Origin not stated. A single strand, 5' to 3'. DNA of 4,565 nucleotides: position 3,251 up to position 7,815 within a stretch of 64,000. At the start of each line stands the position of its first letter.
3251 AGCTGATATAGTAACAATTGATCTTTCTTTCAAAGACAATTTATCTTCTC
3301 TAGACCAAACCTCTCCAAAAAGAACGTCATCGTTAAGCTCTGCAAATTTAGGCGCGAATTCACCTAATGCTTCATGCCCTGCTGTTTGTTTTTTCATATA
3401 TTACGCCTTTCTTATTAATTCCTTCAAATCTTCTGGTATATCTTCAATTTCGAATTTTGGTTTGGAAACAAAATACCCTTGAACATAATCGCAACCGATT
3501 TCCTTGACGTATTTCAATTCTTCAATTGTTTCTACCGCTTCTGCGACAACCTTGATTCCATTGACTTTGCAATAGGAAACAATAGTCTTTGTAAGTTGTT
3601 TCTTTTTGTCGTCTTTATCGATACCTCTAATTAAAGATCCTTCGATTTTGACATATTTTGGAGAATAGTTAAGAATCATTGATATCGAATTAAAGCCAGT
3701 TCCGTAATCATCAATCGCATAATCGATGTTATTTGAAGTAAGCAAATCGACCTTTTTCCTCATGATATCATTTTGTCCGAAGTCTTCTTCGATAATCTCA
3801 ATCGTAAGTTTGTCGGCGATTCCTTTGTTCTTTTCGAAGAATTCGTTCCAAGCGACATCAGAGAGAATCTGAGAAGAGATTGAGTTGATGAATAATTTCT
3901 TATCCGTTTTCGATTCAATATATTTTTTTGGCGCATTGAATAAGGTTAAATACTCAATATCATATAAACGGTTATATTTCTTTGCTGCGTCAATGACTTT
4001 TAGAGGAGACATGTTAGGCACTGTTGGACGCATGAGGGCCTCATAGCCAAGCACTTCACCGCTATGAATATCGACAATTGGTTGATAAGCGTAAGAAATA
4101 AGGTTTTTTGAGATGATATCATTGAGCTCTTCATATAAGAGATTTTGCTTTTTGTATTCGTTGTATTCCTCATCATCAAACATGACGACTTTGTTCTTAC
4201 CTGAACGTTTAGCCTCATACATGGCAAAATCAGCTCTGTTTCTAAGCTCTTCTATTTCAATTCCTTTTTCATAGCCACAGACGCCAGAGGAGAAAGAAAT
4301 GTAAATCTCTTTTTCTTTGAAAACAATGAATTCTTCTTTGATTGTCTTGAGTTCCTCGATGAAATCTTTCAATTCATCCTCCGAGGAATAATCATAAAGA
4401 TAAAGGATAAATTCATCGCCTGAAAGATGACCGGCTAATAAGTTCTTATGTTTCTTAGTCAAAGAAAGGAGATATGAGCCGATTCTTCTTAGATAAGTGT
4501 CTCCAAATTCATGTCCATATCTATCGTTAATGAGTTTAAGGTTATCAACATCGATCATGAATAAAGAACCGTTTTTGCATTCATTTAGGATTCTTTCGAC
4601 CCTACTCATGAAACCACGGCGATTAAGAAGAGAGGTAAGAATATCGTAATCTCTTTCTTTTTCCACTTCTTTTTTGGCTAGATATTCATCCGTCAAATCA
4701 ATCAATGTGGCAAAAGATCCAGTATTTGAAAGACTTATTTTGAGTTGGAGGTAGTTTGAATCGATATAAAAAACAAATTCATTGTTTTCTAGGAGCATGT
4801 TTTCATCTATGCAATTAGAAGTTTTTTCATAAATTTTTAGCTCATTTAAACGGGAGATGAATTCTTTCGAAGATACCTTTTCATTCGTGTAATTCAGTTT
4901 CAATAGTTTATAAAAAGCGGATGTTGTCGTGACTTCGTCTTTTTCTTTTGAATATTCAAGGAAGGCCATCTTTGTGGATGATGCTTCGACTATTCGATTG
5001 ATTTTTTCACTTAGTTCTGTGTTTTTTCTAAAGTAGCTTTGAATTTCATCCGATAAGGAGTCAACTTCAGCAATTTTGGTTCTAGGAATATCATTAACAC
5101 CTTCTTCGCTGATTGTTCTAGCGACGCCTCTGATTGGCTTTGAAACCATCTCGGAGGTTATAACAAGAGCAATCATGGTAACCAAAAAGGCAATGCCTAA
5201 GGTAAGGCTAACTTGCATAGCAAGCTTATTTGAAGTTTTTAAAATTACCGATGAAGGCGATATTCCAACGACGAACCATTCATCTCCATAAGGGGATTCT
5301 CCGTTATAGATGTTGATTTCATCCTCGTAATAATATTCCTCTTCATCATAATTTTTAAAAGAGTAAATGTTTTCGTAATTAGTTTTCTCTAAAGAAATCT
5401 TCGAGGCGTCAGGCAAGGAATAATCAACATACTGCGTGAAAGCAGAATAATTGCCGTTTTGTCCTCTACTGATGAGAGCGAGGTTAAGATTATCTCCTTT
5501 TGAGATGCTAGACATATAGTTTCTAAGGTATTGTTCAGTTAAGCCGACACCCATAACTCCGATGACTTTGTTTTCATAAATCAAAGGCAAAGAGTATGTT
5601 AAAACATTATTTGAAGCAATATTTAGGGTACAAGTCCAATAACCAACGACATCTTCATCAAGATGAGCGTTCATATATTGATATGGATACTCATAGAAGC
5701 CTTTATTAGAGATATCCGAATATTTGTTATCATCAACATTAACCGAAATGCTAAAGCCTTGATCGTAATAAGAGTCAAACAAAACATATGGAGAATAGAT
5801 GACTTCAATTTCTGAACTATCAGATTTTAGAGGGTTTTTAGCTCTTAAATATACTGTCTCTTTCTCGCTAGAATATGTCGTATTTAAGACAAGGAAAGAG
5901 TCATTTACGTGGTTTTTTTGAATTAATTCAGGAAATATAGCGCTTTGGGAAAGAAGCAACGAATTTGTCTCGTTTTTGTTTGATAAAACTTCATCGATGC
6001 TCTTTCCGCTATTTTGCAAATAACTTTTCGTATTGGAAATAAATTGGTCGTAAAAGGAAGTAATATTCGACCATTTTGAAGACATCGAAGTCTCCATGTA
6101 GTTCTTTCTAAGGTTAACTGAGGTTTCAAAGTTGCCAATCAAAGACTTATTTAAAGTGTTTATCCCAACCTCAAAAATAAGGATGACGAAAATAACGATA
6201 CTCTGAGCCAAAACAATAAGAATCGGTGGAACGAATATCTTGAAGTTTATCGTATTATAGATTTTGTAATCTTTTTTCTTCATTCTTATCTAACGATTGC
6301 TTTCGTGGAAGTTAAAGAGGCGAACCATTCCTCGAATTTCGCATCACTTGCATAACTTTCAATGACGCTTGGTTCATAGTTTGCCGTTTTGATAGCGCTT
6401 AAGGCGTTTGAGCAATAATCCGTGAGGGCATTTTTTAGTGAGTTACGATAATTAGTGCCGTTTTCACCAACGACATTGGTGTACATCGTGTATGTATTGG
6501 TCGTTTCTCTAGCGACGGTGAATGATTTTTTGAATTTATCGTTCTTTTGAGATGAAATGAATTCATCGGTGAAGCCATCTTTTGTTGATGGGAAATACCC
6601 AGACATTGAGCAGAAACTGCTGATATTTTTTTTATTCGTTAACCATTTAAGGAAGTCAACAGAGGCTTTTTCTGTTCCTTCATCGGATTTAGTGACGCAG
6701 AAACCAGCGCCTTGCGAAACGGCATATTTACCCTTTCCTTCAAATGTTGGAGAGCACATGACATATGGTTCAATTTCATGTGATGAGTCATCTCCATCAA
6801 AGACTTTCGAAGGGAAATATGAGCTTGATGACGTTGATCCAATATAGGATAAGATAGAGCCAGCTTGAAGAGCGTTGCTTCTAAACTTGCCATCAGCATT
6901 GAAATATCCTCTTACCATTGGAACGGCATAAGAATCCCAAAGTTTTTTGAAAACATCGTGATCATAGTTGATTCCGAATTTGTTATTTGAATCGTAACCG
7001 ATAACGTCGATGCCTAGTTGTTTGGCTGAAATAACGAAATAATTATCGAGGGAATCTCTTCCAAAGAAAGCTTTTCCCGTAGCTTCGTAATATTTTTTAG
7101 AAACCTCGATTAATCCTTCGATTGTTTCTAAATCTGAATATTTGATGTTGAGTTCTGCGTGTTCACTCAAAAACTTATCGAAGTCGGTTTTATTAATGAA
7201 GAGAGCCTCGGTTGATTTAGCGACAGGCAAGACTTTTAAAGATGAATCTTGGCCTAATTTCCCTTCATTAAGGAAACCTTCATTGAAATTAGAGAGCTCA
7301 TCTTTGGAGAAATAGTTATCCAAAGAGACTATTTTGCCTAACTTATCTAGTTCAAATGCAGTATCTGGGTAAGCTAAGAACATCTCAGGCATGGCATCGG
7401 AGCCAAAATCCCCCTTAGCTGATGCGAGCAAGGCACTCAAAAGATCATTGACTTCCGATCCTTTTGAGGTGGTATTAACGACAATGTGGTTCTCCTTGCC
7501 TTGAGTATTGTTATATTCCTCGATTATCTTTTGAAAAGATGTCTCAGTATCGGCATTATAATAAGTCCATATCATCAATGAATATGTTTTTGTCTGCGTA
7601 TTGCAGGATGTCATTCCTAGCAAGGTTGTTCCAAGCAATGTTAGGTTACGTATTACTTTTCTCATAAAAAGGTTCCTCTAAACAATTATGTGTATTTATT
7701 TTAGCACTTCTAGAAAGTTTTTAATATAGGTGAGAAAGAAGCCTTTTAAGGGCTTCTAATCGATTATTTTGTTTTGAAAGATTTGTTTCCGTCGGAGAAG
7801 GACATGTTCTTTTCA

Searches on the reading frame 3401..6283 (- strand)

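Call 9: search_protein_families(library=pfam, proteins=[window:3401-6283:-], max_evalue=0.01)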
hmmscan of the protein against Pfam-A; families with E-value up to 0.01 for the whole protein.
window:3401-6283:- (960 aa): 2 families
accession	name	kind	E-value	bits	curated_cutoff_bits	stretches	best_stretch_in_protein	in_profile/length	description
PF00563.25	EAL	-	7.8e-47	160.1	31.3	1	719-942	3-236/236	EAL domain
PF00990.26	GGDEF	-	6.8e-31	107.6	23.8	1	545-698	2-161/161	Diguanylate cyclase, GGDEF domain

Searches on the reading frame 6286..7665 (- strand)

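Call 9: search_protein_families(library=pfam, proteins=[window:6286-7665:-], max_evalue=0.01)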
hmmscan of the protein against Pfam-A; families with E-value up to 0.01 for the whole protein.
window:6286-7665:- (459 aa): 1 family
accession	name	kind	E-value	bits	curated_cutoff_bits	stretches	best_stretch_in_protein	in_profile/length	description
PF13416.11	SBP_bac_8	-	5.8e-26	92.3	27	1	47-371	2-272/279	Bacterial extracellular solute-binding protein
